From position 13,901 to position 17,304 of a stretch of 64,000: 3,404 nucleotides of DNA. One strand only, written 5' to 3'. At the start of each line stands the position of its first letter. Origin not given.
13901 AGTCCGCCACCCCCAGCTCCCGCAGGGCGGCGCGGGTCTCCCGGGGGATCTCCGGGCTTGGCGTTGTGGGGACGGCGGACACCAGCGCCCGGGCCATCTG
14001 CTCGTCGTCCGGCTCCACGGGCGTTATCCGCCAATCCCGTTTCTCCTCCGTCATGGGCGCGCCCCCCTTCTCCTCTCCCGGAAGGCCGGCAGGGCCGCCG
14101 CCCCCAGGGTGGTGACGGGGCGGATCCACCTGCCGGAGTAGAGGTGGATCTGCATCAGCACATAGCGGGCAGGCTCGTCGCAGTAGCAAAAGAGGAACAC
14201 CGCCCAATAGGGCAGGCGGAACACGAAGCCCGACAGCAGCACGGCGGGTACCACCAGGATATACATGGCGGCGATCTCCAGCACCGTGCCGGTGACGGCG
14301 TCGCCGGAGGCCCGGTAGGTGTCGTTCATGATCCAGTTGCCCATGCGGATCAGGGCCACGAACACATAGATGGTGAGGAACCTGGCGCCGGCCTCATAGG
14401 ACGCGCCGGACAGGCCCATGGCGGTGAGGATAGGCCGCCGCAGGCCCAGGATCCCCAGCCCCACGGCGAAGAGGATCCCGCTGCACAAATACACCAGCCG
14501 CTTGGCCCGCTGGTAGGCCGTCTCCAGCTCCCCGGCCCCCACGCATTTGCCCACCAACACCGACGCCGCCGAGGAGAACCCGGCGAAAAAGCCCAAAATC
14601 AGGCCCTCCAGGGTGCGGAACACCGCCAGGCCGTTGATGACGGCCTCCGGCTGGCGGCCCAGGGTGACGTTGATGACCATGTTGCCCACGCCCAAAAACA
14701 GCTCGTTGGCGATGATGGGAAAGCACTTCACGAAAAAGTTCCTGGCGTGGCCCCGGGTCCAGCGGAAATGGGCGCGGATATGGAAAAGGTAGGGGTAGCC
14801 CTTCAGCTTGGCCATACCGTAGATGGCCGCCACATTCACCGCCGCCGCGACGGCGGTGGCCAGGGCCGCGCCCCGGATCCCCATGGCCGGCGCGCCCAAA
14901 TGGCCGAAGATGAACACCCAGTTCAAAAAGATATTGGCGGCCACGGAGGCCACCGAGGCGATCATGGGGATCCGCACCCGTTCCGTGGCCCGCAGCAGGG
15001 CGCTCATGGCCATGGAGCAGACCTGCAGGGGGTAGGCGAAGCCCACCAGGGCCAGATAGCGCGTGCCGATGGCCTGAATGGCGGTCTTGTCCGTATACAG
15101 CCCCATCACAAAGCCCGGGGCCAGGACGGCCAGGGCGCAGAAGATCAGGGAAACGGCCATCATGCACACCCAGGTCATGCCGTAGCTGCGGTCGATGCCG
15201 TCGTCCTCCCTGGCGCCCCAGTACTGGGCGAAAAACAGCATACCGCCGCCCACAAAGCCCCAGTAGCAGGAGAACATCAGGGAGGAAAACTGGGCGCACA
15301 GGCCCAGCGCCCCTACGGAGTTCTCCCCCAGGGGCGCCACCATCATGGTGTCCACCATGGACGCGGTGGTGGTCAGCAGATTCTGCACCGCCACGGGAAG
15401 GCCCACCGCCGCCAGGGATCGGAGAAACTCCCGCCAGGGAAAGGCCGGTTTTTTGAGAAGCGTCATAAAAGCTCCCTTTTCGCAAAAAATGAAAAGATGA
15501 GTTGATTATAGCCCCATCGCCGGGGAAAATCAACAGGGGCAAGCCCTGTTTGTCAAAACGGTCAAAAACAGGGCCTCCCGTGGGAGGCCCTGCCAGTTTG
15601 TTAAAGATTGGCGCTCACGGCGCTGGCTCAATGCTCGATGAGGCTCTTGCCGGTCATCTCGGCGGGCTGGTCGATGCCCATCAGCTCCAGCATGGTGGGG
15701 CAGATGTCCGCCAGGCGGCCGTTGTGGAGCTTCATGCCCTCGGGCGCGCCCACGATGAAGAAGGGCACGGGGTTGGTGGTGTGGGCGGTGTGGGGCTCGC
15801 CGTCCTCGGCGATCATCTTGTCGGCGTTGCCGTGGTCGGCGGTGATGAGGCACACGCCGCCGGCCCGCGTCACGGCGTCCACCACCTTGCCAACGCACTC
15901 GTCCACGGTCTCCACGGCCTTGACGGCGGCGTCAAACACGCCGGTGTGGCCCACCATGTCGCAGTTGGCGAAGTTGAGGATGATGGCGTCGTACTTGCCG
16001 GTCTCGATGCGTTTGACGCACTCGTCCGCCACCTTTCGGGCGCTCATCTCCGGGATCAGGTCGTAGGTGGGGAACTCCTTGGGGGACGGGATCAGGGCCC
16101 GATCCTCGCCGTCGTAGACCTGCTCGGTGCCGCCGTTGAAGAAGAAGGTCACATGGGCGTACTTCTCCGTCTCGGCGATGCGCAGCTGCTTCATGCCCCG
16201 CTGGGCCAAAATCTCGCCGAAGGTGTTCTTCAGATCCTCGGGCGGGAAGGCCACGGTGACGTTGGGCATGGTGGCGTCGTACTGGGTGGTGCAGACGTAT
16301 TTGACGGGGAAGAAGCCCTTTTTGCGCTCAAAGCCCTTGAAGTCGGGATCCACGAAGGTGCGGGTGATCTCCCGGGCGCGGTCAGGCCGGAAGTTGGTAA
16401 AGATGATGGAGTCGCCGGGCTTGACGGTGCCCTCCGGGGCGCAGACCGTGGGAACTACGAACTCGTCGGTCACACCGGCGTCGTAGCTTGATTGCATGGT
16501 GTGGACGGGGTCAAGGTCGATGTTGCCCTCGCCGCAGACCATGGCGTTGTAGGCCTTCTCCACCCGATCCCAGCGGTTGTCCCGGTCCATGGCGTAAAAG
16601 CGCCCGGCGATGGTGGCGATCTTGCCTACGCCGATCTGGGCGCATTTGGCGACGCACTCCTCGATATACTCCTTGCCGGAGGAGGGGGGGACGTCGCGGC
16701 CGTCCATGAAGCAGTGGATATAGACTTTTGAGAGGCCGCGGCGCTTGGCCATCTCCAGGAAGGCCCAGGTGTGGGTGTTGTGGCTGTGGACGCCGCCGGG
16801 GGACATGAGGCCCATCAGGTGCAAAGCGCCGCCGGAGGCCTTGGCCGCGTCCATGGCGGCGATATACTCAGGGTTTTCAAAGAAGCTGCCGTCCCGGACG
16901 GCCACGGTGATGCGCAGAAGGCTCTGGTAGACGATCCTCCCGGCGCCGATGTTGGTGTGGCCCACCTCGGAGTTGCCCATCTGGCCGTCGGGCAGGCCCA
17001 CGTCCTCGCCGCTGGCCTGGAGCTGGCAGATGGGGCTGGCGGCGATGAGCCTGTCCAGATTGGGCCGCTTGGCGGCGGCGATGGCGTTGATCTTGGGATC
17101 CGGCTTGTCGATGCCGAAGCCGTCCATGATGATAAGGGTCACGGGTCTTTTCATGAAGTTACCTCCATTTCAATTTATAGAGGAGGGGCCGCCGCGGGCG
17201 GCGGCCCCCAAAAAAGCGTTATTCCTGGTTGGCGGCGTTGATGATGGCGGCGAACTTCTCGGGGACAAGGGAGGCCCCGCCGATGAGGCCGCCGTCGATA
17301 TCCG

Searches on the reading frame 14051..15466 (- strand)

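Call 58: search_protein_families(library=pfam, proteins=[window:14051-15466:-], max_evalue=0.00001)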
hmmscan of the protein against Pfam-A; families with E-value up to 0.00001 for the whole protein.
window:14051-15466:- (471 aa): 1 family
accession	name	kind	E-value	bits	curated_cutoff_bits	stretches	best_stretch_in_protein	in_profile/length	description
PF01554.23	MatE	-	5.5e-41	140.4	24.9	2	24-184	1-161/161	MatE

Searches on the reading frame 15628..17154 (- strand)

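Call 58: search_protein_families(library=pfam, proteins=[window:15628-17154:-], max_evalue=0.00001)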
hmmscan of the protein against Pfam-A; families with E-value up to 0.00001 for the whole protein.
window:15628-17154:- (508 aa): 2 families
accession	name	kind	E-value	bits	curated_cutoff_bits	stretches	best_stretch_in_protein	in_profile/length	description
PF06415.18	iPGM_N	-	8e-86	287.4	27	1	82-294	1-217/217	BPG-independent PGAM N-terminus (iPGM_N)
PF01676.23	Metalloenzyme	-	1.4e-80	270.9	24.3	1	4-495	2-251/252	Metalloenzyme superfamily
